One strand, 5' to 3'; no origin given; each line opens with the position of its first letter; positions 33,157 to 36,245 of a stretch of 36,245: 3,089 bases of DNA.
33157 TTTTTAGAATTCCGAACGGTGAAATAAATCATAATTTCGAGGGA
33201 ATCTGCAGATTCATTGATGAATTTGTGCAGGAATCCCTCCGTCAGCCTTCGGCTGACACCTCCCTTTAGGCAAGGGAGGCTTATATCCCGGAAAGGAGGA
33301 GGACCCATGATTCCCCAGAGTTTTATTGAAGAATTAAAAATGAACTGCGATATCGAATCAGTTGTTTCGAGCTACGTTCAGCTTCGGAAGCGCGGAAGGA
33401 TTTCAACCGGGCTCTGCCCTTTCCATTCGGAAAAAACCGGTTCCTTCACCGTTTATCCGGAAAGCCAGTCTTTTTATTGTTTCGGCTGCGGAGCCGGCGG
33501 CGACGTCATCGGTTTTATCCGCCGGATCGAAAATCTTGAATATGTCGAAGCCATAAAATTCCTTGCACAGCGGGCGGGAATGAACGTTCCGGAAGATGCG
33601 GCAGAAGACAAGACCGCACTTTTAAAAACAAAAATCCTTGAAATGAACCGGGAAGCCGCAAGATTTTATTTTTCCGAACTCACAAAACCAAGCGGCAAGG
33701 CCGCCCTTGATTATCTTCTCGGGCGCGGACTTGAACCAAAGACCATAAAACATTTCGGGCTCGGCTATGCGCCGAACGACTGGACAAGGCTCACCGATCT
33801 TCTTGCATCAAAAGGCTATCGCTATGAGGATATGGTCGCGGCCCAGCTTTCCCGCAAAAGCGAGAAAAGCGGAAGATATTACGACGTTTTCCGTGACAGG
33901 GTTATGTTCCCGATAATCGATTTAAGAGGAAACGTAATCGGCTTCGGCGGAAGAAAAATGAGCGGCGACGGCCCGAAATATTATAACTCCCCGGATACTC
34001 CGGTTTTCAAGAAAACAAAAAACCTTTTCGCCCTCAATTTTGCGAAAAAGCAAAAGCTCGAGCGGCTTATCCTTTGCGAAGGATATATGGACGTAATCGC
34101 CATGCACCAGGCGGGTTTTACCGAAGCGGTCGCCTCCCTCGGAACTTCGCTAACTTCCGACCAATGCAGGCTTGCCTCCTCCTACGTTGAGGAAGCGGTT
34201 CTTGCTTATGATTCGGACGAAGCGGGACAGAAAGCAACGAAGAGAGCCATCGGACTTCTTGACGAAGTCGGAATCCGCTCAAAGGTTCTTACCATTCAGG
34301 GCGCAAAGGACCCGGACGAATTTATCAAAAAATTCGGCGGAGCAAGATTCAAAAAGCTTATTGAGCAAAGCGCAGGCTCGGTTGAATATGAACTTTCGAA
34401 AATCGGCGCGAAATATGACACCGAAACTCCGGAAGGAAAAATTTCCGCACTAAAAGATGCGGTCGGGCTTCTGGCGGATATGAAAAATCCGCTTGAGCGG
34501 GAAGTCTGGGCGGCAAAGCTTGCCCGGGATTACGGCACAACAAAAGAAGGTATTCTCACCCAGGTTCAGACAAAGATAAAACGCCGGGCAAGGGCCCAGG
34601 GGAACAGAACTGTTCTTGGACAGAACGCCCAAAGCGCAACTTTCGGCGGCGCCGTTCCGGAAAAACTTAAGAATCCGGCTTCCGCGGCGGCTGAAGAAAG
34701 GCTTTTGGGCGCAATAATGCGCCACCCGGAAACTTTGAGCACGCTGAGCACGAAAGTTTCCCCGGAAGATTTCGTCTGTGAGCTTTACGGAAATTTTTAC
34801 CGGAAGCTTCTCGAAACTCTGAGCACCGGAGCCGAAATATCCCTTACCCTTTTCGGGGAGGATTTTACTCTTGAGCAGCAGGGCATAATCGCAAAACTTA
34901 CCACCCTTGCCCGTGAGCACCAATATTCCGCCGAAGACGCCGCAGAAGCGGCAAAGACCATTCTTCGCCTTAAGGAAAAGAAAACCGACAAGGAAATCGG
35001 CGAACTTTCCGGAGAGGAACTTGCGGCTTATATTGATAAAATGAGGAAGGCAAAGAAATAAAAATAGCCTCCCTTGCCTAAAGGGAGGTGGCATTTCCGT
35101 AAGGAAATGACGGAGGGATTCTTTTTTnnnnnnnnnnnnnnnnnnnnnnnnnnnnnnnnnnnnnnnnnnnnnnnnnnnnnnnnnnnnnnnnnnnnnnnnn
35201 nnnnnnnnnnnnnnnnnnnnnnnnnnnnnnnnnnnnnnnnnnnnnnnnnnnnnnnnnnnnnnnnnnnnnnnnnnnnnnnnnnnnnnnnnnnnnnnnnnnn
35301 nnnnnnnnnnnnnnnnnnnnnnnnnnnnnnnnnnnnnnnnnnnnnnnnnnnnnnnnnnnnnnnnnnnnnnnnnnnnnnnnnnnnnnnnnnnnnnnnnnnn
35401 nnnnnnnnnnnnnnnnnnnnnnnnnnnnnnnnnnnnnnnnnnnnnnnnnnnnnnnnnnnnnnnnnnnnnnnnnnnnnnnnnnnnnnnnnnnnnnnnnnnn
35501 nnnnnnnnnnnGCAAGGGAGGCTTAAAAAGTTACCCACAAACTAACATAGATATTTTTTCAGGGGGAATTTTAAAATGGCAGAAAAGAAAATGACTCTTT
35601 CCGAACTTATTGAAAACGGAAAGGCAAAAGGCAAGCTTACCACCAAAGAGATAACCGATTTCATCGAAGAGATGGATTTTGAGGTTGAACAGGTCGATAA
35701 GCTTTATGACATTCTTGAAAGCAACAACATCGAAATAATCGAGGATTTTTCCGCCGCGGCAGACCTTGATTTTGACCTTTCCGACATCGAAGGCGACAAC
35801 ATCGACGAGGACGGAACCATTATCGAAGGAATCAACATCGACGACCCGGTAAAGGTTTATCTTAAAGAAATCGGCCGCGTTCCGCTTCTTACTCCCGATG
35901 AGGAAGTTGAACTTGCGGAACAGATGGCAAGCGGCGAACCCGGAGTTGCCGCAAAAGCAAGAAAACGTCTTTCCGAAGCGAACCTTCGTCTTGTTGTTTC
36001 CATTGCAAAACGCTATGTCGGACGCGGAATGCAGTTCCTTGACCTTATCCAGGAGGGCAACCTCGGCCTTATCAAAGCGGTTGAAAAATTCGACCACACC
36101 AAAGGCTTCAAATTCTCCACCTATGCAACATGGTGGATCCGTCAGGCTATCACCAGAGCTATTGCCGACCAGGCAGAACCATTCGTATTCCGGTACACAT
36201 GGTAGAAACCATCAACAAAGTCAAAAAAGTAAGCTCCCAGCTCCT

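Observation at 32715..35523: Two near-identical type-2 DUF559 cassettes bracket dnaG inside the dgt-dnaG-sigA operon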

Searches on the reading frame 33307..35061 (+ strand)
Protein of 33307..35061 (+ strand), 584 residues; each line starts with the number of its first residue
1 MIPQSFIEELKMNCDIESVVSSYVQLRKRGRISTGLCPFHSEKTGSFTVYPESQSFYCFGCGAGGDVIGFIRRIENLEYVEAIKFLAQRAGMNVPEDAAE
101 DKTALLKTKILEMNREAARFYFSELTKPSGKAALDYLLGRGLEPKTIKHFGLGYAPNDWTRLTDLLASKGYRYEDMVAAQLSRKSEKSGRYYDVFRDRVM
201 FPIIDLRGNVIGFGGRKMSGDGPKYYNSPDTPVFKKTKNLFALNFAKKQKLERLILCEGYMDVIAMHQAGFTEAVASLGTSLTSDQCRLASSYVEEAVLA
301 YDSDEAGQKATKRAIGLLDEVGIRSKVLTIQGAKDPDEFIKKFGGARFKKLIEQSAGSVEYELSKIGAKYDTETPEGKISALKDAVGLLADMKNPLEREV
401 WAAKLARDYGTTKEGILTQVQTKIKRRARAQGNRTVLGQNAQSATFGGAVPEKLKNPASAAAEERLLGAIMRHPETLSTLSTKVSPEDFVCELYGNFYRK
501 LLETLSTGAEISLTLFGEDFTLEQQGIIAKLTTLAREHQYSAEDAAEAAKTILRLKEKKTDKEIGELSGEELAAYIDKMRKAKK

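Call 5: search_protein_families(library=pfam, proteins=[window:33307-35061:+])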
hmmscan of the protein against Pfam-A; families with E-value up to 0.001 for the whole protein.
window:33307-35061:+ (584 aa): 8 families
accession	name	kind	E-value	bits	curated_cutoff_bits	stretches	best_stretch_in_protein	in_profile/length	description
PF08275.17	DNAG_N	-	9.8e-42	142.5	26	1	120-246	1-127/128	DNA primase catalytic core, N-terminal domain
PF01807.25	Zn_ribbon_DnaG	-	4.7e-34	116.6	24.9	1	3-96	2-95/98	CHC2 zinc finger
PF13155.12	Toprim_2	-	5.7e-26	91.2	22.1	1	255-340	1-88/88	Toprim-like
PF13662.12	Toprim_4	-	6e-19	68.5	25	1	253-326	2-82/85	Toprim domain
PF01751.28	Toprim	-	1.6e-13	51.1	23.1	1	254-324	2-90/96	Toprim domain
PF10410.14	DnaB_bind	-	1.4e-11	44.9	20.6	1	360-413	2-55/56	DnaB-helicase binding domain of primase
PF00772.26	DnaB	-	8.5e-09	35.8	23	1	456-551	2-100/103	DnaB-like helicase N terminal domain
PF13362.12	Toprim_3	-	4e-07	30.8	27.2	1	254-342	2-91/95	Toprim domain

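Call 10: find_encoding_contigs(protein=window:33307-35061:+, flank=6000, max_places=10)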
Protein window:33307-35061:+ (584 aa): no gene with exactly this product is on record in the collection.

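Call 21: find_related_loci(query=window:33307-35061:+, collection=genome_contigs, flank=4000)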
Query window:33307-35061:+ (584 aa) in genome_contigs; peptide patterns used: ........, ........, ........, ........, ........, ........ (x = any residue, [..] = any of these).
600 stretches matched a pattern (row limit reached: there are more); 581 encode a relative of the query (tblastn E <= 1e-3); the best 80 are kept; 80 distinct loci.
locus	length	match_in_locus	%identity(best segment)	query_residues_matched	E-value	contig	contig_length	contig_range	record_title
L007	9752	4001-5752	94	1-584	0e+0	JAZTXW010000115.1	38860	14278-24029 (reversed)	MAG: Oscillospiraceae bacterium isolate T1900045328_YK20190017.MAGScoT_cleanbin_000057 SGB_6488_k141_3087184, whole geno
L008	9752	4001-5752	91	1-584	0e+0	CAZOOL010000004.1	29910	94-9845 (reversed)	MAG TPA_asm: uncultured Oscillospiraceae bacterium isolate SRP315200_co1_552 genome assembly, contig: NODE_2277_length_2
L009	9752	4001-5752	90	1-584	0e+0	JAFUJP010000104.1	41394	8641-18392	MAG: Oscillospiraceae bacterium isolate RGIG4554 Roe_deer_Rectum-2__c330460, whole genome shotgun sequence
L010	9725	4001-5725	74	1-577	0e+0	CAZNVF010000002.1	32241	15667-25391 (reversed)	MAG TPA_asm: uncultured Oscillospiraceae bacterium isolate SRP222994_co1_116 genome assembly, contig: NODE_2544_length_3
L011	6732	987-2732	73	1-583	0e+0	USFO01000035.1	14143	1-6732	uncultured Ruminococcaceae bacterium isolate UMGS1668 genome assembly, contig: NODE_3547_length_14143_cov_4.480196, whol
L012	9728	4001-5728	48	1-576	0e+0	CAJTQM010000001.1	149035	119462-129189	MAG TPA_asm: uncultured Oscillospiraceae bacterium isolate MGBC109100 genome assembly, contig: MGBC109100.1, whole genom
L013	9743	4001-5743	48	1-583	4e-180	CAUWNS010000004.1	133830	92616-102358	MAG: uncultured Clostridia bacterium isolate ERS329816__bin145 genome assembly, contig: ERS329816_NODE_106_length_133830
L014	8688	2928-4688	48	1-584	1e-179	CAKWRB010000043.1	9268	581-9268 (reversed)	MAG: uncultured bacterium isolate MTG234_bin.3.fa genome assembly, contig: NODE_5670_length_9268_cov_3.979268, whole gen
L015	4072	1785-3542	50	1-584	0e+0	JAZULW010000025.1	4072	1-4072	MAG: Acutalibacteraceae bacterium isolate T1900044904_TS20190370.MAGScoT_cleanbin_000004 SGB_3301_k141_1267594, whole ge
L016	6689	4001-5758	46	1-583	3e-175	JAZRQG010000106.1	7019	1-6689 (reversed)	MAG: Acutalibacteraceae bacterium isolate T1900045365_YK20190055.MAGScoT_cleanbin_000018 SGB_6840_k141_1393030, whole ge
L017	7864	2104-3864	48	1-584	2e-171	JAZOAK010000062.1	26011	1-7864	MAG: Acutalibacteraceae bacterium isolate T1900044763_TS20190229.MAGScoT_cleanbin_000017 SGB_2381_k141_149092, whole gen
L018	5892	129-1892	47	2-584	4e-169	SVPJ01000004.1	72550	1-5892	MAG: Oscillospiraceae bacterium isolate SIG588 NODE_8923_length_72550_cov_2.648399, whole genome shotgun sequence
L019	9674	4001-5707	47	6-572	2e-168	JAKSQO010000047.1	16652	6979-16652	MAG: Clostridia bacterium isolate Horse_feces231 MAG231_47, whole genome shotgun sequence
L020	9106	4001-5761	46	1-584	2e-168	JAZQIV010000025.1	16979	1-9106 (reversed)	MAG: Acutalibacteraceae bacterium isolate T1900044622_TS20190088.MAGScoT_cleanbin_000018 SGB_904_k141_1798751, whole gen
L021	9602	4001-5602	49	2-538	4e-168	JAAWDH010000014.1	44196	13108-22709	MAG: Oscillospiraceae bacterium isolate ABMPRH_116_1 k141_365393, whole genome shotgun sequence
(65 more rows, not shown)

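Call 74: find_homologous_proteins(query=window:33307-35061:+, max_evalue=1e-150)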
Query window:33307-35061:+ (584 aa): 3750 proteins with E <= 1e-150 among 8000 candidates; the best 120 are listed.
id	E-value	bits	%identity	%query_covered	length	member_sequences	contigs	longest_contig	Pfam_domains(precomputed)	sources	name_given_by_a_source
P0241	0.0e+0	1287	99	100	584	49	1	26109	PF08275.18,PF13155.13,PF01807.26,PF13662.13,PF10410.15,PF00772.27,PF01751.29,PF13362.13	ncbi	-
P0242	0.0e+0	1280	99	100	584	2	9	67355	PF08275.18,PF13155.13,PF01807.26,PF13662.13,PF10410.15,PF00772.27,PF01751.29,PF13362.13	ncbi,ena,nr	ncbi:MAG: DNA primase [Oscillospiraceae bacterium]|nr:DNA primase [Oscillospiraceae bacterium]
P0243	0.0e+0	1269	98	100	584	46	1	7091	PF08275.18,PF13155.13,PF01807.26,PF13662.13,PF10410.15,PF00772.27,PF01751.29,PF13362.13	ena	-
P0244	0.0e+0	1231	95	100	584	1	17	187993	PF08275.18,PF13155.13,PF01807.26,PF13662.13,PF10410.15,PF00772.27,PF01751.29,PF13362.13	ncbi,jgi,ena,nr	ncbi:MAG: DNA primase [Ruminococcaceae bacterium]|nr:DNA primase [Oscillospiraceae bacterium]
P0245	0.0e+0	1228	95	100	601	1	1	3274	PF08275.18,PF13155.13,PF01807.26,PF13662.13,PF10410.15,PF00772.27,PF01751.29,PF13362.13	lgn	-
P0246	0.0e+0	1227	95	100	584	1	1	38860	PF08275.18,PF13155.13,PF01807.26,PF13662.13,PF10410.15,PF00772.27,PF01751.29,PF13362.13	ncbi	-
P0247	0.0e+0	1222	94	100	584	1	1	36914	PF08275.18,PF13155.13,PF01807.26,PF13662.13,PF10410.15,PF00772.27,PF01751.29,PF13362.13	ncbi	-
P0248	0.0e+0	1222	95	100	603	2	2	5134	PF08275.18,PF13155.13,PF01807.26,PF13662.13,PF10410.15,PF00772.27,PF01751.29,PF13362.13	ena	-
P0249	0.0e+0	1221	94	100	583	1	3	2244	PF08275.18,PF13155.13,PF01807.26,PF13662.13,PF10410.15,PF00772.27,PF01751.29,PF13362.13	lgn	-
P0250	0.0e+0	1218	94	100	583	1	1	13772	PF08275.18,PF13155.13,PF01807.26,PF13662.13,PF10410.15,PF00772.27,PF01751.29,PF13362.13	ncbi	-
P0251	0.0e+0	1217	93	100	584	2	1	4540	PF08275.18,PF13155.13,PF01807.26,PF13662.13,PF10410.15,PF00772.27,PF01751.29,PF13362.13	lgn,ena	-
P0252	0.0e+0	1217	94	100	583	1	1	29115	PF08275.18,PF13155.13,PF01807.26,PF13662.13,PF10410.15,PF00772.27,PF01751.29,PF13362.13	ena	-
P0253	0.0e+0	1216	94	100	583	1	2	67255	PF08275.18,PF13155.13,PF01807.26,PF13662.13,PF10410.15,PF00772.27,PF01751.29,PF13362.13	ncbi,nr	ncbi:MAG: DNA primase [Oscillospiraceae bacterium]|nr:DNA primase [Oscillospiraceae bacterium] MBR66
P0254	0.0e+0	1214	94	100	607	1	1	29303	PF08275.18,PF13155.13,PF01807.26,PF13662.13,PF10410.15,PF00772.27,PF01751.29,PF13362.13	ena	-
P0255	0.0e+0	1212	93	100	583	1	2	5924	PF08275.18,PF13155.13,PF01807.26,PF13662.13,PF10410.15,PF00772.27,PF01751.29,PF13362.13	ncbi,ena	-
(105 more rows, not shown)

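Call 75: find_encoding_contigs(protein=P0242, flank=3500, max_places=10)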
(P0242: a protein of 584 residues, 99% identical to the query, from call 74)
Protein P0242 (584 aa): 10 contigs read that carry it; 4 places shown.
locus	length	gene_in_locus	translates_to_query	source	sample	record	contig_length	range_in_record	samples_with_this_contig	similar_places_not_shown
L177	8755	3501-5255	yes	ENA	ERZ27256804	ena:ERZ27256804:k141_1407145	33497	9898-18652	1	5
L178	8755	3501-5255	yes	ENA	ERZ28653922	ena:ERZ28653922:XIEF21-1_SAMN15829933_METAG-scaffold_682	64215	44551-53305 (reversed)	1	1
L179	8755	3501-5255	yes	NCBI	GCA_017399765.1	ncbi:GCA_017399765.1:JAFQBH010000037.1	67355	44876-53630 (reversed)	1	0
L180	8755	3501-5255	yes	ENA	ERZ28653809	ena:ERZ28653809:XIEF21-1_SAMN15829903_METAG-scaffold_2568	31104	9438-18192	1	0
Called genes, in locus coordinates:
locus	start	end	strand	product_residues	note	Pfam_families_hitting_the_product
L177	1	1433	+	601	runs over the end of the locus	PF00009:GTP_EFTU, PF03144:GTP_EFTU_D2, PF22042:EF-G_D2 (faint), PF00679:EFG_C, PF06421:LepA_C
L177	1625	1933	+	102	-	PF04480:DUF559, PF18741:MTES_1575 (weak)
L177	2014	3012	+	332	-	PF01966:HD, PF13286:HD_assoc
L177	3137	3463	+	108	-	PF04480:DUF559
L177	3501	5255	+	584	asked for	PF01807:Zn_ribbon_DnaG, PF08275:DNAG_N, PF01751:Toprim, PF13155:Toprim_2, PF13362:Toprim_3 (weak), PF13662:Toprim_4, PF10410:DnaB_bind, PF00772:DnaB (weak)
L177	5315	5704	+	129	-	PF04480:DUF559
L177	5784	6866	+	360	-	PF03979:Sigma70_r1_1, PF00140:Sigma70_r1_2, PF04542:Sigma70_r2, PF04539:Sigma70_r3, PF04545:Sigma70_r4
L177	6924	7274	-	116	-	PF08955:BofC_C (weak)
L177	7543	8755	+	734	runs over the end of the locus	PF00912:Transgly, PF00905:Transpeptidase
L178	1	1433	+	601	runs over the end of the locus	PF00009:GTP_EFTU, PF03144:GTP_EFTU_D2, PF22042:EF-G_D2 (faint), PF00679:EFG_C, PF06421:LepA_C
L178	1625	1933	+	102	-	PF04480:DUF559, PF18741:MTES_1575 (weak)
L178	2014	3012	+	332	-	PF01966:HD, PF13286:HD_assoc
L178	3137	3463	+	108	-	PF04480:DUF559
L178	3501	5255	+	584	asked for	PF01807:Zn_ribbon_DnaG, PF08275:DNAG_N, PF01751:Toprim, PF13155:Toprim_2, PF13362:Toprim_3 (weak), PF13662:Toprim_4, PF10410:DnaB_bind, PF00772:DnaB (weak)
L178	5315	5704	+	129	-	PF04480:DUF559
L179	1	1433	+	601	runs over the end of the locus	PF00009:GTP_EFTU, PF03144:GTP_EFTU_D2, PF22042:EF-G_D2 (faint), PF00679:EFG_C, PF06421:LepA_C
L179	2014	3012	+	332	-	PF01966:HD, PF13286:HD_assoc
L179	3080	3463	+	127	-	PF04480:DUF559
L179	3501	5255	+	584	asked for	PF01807:Zn_ribbon_DnaG, PF08275:DNAG_N, PF01751:Toprim, PF13155:Toprim_2, PF13362:Toprim_3 (weak), PF13662:Toprim_4, PF10410:DnaB_bind, PF00772:DnaB (weak)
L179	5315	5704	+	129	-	PF04480:DUF559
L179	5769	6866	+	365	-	PF03979:Sigma70_r1_1, PF00140:Sigma70_r1_2, PF04542:Sigma70_r2, PF04539:Sigma70_r3, PF04545:Sigma70_r4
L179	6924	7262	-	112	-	PF08955:BofC_C (weak)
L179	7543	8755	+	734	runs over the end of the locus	PF00912:Transgly, PF00905:Transpeptidase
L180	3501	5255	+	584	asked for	PF01807:Zn_ribbon_DnaG, PF08275:DNAG_N, PF01751:Toprim, PF13155:Toprim_2, PF13362:Toprim_3 (weak), PF13662:Toprim_4, PF10410:DnaB_bind, PF00772:DnaB (weak)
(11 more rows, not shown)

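Call 76: find_encoding_contigs(protein=P0244, flank=3500, max_places=6)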
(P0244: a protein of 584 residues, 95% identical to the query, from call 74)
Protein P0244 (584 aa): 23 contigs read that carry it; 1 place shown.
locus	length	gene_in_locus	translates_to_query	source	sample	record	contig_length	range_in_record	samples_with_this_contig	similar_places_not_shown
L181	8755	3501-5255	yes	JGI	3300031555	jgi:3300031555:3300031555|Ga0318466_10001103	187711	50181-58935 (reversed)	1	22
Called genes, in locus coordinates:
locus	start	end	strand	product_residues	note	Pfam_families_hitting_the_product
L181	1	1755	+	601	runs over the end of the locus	PF00009:GTP_EFTU, PF03144:GTP_EFTU_D2, PF22042:EF-G_D2 (faint), PF00679:EFG_C, PF06421:LepA_C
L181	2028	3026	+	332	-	PF01966:HD, PF13286:HD_assoc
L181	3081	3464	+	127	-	PF04480:DUF559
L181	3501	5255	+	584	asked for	PF01807:Zn_ribbon_DnaG, PF08275:DNAG_N, PF01751:Toprim, PF13155:Toprim_2, PF13362:Toprim_3, PF13662:Toprim_4, PF10410:DnaB_bind, PF00772:DnaB (weak)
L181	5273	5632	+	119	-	PF04480:DUF559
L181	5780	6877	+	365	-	PF03979:Sigma70_r1_1, PF00140:Sigma70_r1_2, PF04542:Sigma70_r2, PF04539:Sigma70_r3, PF04545:Sigma70_r4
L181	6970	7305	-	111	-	PF08955:BofC_C (weak)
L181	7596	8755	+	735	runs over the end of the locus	PF00912:Transgly, PF00905:Transpeptidase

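Call 79: find_encoding_contigs(protein=P0244, flank=10000, max_places=2)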
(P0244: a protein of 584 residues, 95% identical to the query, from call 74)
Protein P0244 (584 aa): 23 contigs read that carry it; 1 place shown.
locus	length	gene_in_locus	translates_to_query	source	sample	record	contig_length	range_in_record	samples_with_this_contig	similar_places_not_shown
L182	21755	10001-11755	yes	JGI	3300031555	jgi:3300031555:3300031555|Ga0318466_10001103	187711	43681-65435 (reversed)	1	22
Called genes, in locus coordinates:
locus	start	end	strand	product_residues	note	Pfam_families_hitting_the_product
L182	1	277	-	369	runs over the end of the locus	PF00483:NTP_transferase, PF24894:Hexapep_GlmU, PF25084:LbH_EIF2B (weak)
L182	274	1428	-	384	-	PF00483:NTP_transferase, PF25084:LbH_EIF2B, PF24894:Hexapep_GlmU, PF25087:GMPPB_C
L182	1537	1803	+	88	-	-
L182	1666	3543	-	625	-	PF22019:GlgB_N, PF02922:CBM_48, PF00128:Alpha-amylase, PF02806:Alpha-amylase_C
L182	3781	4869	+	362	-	PF00155:Aminotran_1_2 (weak), PF01212:Beta_elim_lyase, PF00266:Aminotran_5 (weak)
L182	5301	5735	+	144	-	PF13240:Zn_Ribbon_1, PF09685:MamF_MmsF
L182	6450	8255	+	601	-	PF00009:GTP_EFTU, PF03144:GTP_EFTU_D2, PF22042:EF-G_D2 (faint), PF00679:EFG_C, PF06421:LepA_C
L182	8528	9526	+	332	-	PF01966:HD, PF13286:HD_assoc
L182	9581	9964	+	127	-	PF04480:DUF559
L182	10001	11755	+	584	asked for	PF01807:Zn_ribbon_DnaG, PF08275:DNAG_N, PF01751:Toprim, PF13155:Toprim_2, PF13362:Toprim_3, PF13662:Toprim_4, PF10410:DnaB_bind, PF00772:DnaB (weak)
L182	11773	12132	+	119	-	PF04480:DUF559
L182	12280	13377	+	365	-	PF03979:Sigma70_r1_1, PF00140:Sigma70_r1_2, PF04542:Sigma70_r2, PF04539:Sigma70_r3, PF04545:Sigma70_r4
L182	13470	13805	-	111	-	PF08955:BofC_C (weak)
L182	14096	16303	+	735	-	PF00912:Transgly, PF00905:Transpeptidase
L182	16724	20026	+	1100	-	PF21445:ADDB_N, PF12705:PDDEXK_1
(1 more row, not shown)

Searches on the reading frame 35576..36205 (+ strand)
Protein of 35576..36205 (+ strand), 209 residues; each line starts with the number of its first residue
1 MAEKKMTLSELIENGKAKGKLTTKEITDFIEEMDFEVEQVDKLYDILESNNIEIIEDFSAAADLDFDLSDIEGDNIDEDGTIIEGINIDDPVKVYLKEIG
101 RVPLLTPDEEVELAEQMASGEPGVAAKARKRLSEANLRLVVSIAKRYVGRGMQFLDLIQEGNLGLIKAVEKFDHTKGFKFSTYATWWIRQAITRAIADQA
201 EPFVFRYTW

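Call 5: search_protein_families(library=pfam, proteins=[window:35576-36205:+])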
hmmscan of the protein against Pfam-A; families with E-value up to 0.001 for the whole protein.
window:35576-36205:+ (209 aa): 3 families
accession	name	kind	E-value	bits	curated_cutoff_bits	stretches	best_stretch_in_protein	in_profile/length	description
PF04542.20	Sigma70_r2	-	1.8e-24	85.7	24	1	134-200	3-69/71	Sigma-70 region 2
PF00140.25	Sigma70_r1_2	-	1e-15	57.8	22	1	90-121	1-32/34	Sigma-70 factor, region 1.2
PF03979.19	Sigma70_r1_1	-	5.9e-12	45.8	22.5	1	4-70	3-66/81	Sigma-70 factor, region 1.1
